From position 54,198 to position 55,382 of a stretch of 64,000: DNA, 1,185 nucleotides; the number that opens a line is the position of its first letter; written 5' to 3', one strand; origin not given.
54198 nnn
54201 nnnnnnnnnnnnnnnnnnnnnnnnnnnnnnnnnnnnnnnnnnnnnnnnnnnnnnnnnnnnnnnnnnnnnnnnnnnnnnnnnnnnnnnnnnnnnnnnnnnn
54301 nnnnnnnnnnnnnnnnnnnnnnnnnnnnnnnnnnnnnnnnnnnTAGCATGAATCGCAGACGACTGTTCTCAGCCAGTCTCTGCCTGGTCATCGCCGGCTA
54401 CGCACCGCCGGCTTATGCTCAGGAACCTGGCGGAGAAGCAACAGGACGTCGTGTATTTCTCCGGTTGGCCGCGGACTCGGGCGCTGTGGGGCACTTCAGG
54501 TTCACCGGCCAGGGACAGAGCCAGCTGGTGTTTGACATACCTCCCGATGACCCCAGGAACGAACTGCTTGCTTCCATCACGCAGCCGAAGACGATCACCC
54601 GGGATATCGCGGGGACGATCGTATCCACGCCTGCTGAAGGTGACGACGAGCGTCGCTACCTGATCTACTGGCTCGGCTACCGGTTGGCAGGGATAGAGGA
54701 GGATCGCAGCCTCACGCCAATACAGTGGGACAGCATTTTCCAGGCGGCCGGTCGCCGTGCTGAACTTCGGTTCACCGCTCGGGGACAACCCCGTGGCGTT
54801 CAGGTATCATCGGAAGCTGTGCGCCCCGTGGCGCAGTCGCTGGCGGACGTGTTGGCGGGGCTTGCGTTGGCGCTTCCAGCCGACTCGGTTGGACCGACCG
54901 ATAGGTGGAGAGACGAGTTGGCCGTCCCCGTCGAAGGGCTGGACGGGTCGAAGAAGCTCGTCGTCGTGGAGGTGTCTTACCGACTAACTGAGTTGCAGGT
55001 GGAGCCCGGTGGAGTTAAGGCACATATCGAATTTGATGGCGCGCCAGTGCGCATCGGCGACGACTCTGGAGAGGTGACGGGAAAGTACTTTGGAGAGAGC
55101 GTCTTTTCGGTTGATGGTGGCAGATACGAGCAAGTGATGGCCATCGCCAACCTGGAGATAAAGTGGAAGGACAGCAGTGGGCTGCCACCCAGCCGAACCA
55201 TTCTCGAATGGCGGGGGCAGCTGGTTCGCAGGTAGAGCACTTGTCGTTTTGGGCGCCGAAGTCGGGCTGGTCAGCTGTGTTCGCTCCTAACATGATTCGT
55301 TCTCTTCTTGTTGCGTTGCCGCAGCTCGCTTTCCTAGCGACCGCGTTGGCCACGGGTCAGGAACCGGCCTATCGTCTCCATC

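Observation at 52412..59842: Five-gene herA-like / two exported paralogs / mre11 / rad50 string: archaeal-style DNA-end-processing operon with the NurA slot replaced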

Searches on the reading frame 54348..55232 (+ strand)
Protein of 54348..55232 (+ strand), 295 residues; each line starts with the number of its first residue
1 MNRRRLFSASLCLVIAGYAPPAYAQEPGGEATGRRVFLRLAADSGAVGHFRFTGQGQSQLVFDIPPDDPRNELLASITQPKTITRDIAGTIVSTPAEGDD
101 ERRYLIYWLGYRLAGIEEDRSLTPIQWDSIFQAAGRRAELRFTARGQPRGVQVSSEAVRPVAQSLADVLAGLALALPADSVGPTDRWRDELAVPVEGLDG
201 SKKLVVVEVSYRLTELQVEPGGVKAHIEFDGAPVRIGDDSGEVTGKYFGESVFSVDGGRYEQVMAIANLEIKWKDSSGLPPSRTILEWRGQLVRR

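Call 8: search_protein_families(library=pfam, proteins=[window:54348-55232:+], max_evalue=0.1)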
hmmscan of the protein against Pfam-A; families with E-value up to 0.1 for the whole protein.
window:54348-55232:+ (295 aa): 0 families

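Call 9: search_protein_families(library=padloc, proteins=[window:54348-55232:+], max_evalue=0.1)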
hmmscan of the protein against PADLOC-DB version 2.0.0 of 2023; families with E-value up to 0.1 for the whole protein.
window:54348-55232:+ (295 aa): 0 families

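Call 10: search_protein_families(library=ncbifam, proteins=[window:54348-55232:+], max_evalue=0.1)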
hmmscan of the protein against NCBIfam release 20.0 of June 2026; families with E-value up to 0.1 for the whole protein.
window:54348-55232:+ (295 aa): 0 families

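Call 17: find_homologous_proteins(query=window:54348-55232:+)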
Query window:54348-55232:+ (295 aa): 49 proteins with E <= 0.001 among 8000 candidates.
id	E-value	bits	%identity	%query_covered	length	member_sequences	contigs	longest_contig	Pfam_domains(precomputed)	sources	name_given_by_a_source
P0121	3.7e-164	563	100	87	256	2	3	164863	-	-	-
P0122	5.8e-156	537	81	99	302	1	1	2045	-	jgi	jgi:hypothetical protein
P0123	5.9e-152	523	80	99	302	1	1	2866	-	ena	-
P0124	4.1e-135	468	75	97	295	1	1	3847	-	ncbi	-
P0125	8.9e-133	460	73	98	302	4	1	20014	-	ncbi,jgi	jgi:hypothetical protein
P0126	1.2e-132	460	73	98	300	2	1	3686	-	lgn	-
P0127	7.2e-128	444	72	94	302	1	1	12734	-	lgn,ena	-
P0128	9.3e-127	441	70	100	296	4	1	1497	-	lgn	-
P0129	1.2e-123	430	71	97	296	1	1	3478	-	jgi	jgi:hypothetical protein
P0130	5.1e-113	396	62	100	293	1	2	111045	-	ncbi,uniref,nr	ncbi:MAG: hypothetical protein GWN99_14765 [Gemmatimonadetes bacterium]|uniref:GerMN domain-containi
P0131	1.8e-97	345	58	97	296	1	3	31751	-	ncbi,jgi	jgi:hypothetical protein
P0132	5.4e-95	336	56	99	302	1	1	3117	-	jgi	-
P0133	1.3e-93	332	53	100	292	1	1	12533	-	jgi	jgi:hypothetical protein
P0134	1.8e-93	331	55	98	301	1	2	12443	-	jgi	-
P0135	7.0e-92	326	53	98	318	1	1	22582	-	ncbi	-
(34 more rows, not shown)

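Call 19: find_encoding_contigs(protein=P0130, flank=8000, max_places=1)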
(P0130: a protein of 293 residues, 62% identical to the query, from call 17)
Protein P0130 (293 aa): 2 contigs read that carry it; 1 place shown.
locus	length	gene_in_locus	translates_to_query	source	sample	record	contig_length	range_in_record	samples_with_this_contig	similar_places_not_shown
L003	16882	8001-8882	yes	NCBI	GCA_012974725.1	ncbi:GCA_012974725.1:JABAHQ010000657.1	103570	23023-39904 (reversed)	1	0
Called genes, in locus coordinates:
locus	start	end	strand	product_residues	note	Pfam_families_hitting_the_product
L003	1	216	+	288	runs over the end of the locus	-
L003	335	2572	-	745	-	PF10459:Peptidase_S46, PF13365:Trypsin_2 (faint)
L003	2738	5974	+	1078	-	PF25596:CPSase_L_D1, PF02786:CPSase_L_D2, PF02787:CPSase_L_D3, PF25596:CPSase_L_D1, PF02786:CPSase_L_D2, PF02222:ATP-grasp (weak), PF15632:ATPgrasp_Ter, PF02142:MGS, +2 more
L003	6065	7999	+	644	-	-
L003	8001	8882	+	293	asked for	-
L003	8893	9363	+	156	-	PF10027:DUF2269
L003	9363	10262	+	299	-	-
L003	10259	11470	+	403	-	PF00149:Metallophos, PF12850:Metallophos_2 (faint)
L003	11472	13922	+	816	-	PF02463:SMC_N, PF13175:AAA_15, PF13304:AAA_21 (weak), PF13476:AAA_23, PF13514:AAA_27, PF13555:AAA_29 (weak), PF02463:SMC_N, PF13558:SbcC_Walker_B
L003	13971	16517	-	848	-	PF11028:TMEM260_N, PF28495:TMEM260_2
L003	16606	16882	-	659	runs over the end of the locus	PF05378:Hydant_A_N, PF01968:Hydantoinase_A, PF19278:Hydant_A_C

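Call 40: predict_structure(alignment_id=A1)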
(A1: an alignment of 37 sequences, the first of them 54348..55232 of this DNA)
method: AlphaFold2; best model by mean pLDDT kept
length: 295 residues; sequences in the alignment: 37
mean_pLDDT: 87.7   pTM: 0.82
mean pLDDT of the five models: 87.7, 87.6, 87.6, 87.2, 86.4
residues with pLDDT >= 90: 212; 70-90: 45; 50-70: 19; < 50: 19
segments of 3 or more residues with pLDDT < 50: 1-5, 17-26, 28-30
pLDDT, mean of each block of 10 residues (from residue 1): 48 50 45 84 84 97 94 93 95 81 92 77 86 91 92 93 96 96 97 92 96 96 96 92 98 95 98 89 97 96
secondary structure, 60 per line:
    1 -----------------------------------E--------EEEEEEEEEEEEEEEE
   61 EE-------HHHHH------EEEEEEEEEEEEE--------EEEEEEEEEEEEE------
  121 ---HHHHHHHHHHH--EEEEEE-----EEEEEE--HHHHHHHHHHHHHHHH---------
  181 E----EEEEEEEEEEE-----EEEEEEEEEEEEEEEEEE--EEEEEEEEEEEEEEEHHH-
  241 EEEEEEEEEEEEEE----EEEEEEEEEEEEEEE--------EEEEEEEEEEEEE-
elements in order: E45-62 H70-74 E81-93 E102-114 H124-134 E137-142 E148-153 H156-171 E186-196 E202-219 E222-236 E241-254 E259-273 E282-294

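Call 46: fold_search(model_id=the predicted structure, library=pdb)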
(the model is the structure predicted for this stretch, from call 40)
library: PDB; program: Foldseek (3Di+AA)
matches with E <= 10: 1085; with E <= 0.001: 4
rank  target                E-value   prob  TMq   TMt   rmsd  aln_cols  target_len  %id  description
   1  6i7s_H                6.0e-06  1.00  0.41  0.17   8.1       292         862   12  Microsomal triglyceride transfer protein (released 2019-08-21)
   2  6i7s_G                1.8e-05  1.00  0.40  0.17   8.3       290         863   10  Microsomal triglyceride transfer protein (released 2019-08-21)
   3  9fjf_A                3.0e-04  0.97  0.27  0.22  13.1       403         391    7  Lysosomal transporting complex of beta-glucocerebrosidase (GCase) and lysosomal integral membrane protein 2 (LIMP-2) w (released 2025-04-09)
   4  6ubl_A                4.0e-04  0.99  0.23  0.28  12.1       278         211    6  Structure of DynF from the Dynemicin Biosynthesis Pathway of Micromonospora chersina (released 2020-09-16)
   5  2vdf                  1.0e-03  0.96  0.27  0.33  14.5       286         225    9  Structure of the OpcA adhesion from Neisseria meningitidis determined by crystallization from the cubic mesophase (released 2007-10-23)
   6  6ene_A                1.4e-03  0.60  0.21  0.20  18.9       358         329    9  OmpF orthologue from Enterobacter cloacae (OmpE35) (released 2018-10-31)
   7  7n8o_O                1.4e-03  0.44  0.16  0.18  15.0       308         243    8  High-resolution structure of photosystem II from the mesophilic cyanobacterium, Synechocystis sp. PCC 6803 (released 2021-12-29)
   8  9ens_A                1.9e-03  0.99  0.36  0.12  11.2       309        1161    9  Cleavage product of vitellogenin from the honey bee hemolymph (released 2025-03-26)
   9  4d64_A                2.2e-03  0.57  0.21  0.18  22.3       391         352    7  Structure of porin Omp-Pst1 from P. stuartii; the crystallographic symmetry generates a dimer of trimers. (released 2016-03-09)
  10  1hxx                  2.3e-03  0.57  0.22  0.20  18.1       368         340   10  OMPF PORIN MUTANT Y106F (released 2001-06-06)
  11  7n3v_B                2.4e-03  0.96  0.28  0.30  10.4       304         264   10  Crystal structure of Mycobacterium smegmatis LmcA (released 2022-04-13)
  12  5mdq_A                2.7e-03  0.72  0.24  0.21  21.4       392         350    9  Crystal structure of outer membrane expressed Chitoporin VhChip from Vibrio harveyi (released 2017-12-20)
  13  9a32_MODEL_1_A        2.7e-03  0.66  0.23  0.20  16.5       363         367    8  Model of E. coli OmpC by in-cell photo-crosslinking MS and deep learning (released 2023-02-24)
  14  1gfq                  2.8e-03  0.51  0.22  0.20  20.2       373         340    9  OMPF PORIN (MUTANT R82C) (released 1996-12-07)
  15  3fyx                  3.0e-03  0.57  0.22  0.20  18.3       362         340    8  The Structure of OmpF porin with a synthetic dibenzo-18-crown-6 as modulator (released 2009-06-30)
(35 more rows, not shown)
